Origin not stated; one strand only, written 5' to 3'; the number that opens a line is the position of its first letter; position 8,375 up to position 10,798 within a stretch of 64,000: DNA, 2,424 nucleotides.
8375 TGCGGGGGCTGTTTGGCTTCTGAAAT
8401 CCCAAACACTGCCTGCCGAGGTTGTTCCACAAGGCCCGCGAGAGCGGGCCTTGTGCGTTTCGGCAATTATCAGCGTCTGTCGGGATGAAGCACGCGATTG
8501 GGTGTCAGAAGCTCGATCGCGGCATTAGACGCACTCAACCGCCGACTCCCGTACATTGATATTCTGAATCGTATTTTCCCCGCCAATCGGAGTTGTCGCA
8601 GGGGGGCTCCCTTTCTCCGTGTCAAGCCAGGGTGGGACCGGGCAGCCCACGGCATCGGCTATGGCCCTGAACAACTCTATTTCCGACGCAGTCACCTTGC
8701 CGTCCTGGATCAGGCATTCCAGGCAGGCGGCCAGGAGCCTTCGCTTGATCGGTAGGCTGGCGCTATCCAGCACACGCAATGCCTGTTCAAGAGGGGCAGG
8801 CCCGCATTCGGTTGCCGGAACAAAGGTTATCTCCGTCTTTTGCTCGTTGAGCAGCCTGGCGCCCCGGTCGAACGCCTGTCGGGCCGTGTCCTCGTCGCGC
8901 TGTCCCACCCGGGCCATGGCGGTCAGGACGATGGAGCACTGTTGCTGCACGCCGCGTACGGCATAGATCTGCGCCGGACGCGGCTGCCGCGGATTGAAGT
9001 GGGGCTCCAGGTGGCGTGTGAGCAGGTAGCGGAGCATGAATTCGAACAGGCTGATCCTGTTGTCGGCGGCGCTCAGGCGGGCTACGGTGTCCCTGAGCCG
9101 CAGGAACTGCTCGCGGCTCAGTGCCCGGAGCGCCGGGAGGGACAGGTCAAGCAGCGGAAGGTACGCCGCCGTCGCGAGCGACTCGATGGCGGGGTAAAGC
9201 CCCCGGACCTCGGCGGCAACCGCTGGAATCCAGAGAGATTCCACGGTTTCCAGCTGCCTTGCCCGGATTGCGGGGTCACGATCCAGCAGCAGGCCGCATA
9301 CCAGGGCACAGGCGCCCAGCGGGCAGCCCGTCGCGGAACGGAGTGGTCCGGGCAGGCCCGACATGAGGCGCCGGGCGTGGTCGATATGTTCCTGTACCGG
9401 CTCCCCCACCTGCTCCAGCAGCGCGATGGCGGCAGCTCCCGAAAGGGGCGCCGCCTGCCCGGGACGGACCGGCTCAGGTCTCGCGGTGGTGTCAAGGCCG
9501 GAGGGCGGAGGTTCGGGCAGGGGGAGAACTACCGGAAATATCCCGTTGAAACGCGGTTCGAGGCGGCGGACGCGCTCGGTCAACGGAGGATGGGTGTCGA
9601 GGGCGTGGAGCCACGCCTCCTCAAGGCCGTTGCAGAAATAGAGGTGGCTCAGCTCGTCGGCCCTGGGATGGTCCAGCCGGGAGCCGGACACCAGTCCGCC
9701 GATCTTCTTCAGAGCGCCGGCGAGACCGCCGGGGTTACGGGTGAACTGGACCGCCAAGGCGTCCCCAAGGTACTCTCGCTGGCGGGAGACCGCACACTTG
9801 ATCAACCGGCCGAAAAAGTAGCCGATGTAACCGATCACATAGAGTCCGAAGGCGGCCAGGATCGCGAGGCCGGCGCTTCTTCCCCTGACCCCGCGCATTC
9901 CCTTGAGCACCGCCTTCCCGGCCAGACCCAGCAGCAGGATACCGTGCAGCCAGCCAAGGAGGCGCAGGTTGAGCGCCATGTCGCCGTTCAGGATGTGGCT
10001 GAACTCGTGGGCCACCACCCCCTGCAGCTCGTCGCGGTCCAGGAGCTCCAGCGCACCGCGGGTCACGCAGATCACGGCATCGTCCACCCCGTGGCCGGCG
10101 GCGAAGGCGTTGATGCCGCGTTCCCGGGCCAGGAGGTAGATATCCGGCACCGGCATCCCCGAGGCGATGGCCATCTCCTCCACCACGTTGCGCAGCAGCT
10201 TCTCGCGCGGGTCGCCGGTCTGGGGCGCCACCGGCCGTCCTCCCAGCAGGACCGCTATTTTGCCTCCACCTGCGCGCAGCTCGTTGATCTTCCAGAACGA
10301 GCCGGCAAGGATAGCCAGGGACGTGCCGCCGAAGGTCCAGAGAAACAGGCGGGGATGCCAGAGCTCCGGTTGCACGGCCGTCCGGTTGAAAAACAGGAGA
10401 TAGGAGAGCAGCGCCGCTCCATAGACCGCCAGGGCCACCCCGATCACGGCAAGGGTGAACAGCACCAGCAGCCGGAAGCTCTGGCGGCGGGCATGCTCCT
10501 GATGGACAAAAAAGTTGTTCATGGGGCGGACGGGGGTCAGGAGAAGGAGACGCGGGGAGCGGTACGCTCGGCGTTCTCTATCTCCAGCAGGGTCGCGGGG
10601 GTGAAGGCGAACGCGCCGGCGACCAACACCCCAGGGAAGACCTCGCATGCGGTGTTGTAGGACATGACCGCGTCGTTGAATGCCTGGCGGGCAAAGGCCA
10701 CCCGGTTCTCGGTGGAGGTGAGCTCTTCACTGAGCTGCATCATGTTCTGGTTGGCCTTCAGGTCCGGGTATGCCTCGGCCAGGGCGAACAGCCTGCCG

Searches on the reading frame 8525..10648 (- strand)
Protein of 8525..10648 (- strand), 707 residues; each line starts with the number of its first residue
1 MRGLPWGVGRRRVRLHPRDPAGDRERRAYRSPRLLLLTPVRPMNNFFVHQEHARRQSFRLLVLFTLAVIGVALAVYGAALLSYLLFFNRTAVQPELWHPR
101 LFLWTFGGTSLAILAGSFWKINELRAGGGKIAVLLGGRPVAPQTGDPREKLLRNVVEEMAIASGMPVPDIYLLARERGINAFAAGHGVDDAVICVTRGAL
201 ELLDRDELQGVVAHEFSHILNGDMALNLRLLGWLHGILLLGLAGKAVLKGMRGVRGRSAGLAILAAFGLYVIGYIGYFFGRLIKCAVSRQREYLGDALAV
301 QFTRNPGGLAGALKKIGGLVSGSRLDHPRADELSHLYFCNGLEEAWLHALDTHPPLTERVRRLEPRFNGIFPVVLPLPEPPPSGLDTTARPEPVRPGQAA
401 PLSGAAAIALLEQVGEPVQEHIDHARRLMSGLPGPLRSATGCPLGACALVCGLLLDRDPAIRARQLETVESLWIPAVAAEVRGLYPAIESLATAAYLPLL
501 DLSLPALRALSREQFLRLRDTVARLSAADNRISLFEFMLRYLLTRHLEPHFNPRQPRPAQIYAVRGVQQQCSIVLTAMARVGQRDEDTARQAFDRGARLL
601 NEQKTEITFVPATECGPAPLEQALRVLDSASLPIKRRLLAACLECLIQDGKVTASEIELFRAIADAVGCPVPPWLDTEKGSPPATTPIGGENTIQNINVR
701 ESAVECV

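Call 33: search_protein_families(library=pfam, proteins=[window:8525-10648:-], max_evalue=0.001)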
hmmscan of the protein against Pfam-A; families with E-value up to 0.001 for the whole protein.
window:8525-10648:- (707 aa): 1 family
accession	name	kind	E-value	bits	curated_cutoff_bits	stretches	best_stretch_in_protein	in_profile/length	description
PF01435.24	Peptidase_M48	-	4.4e-27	95.5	20.3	1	149-364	4-183/186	Peptidase family M48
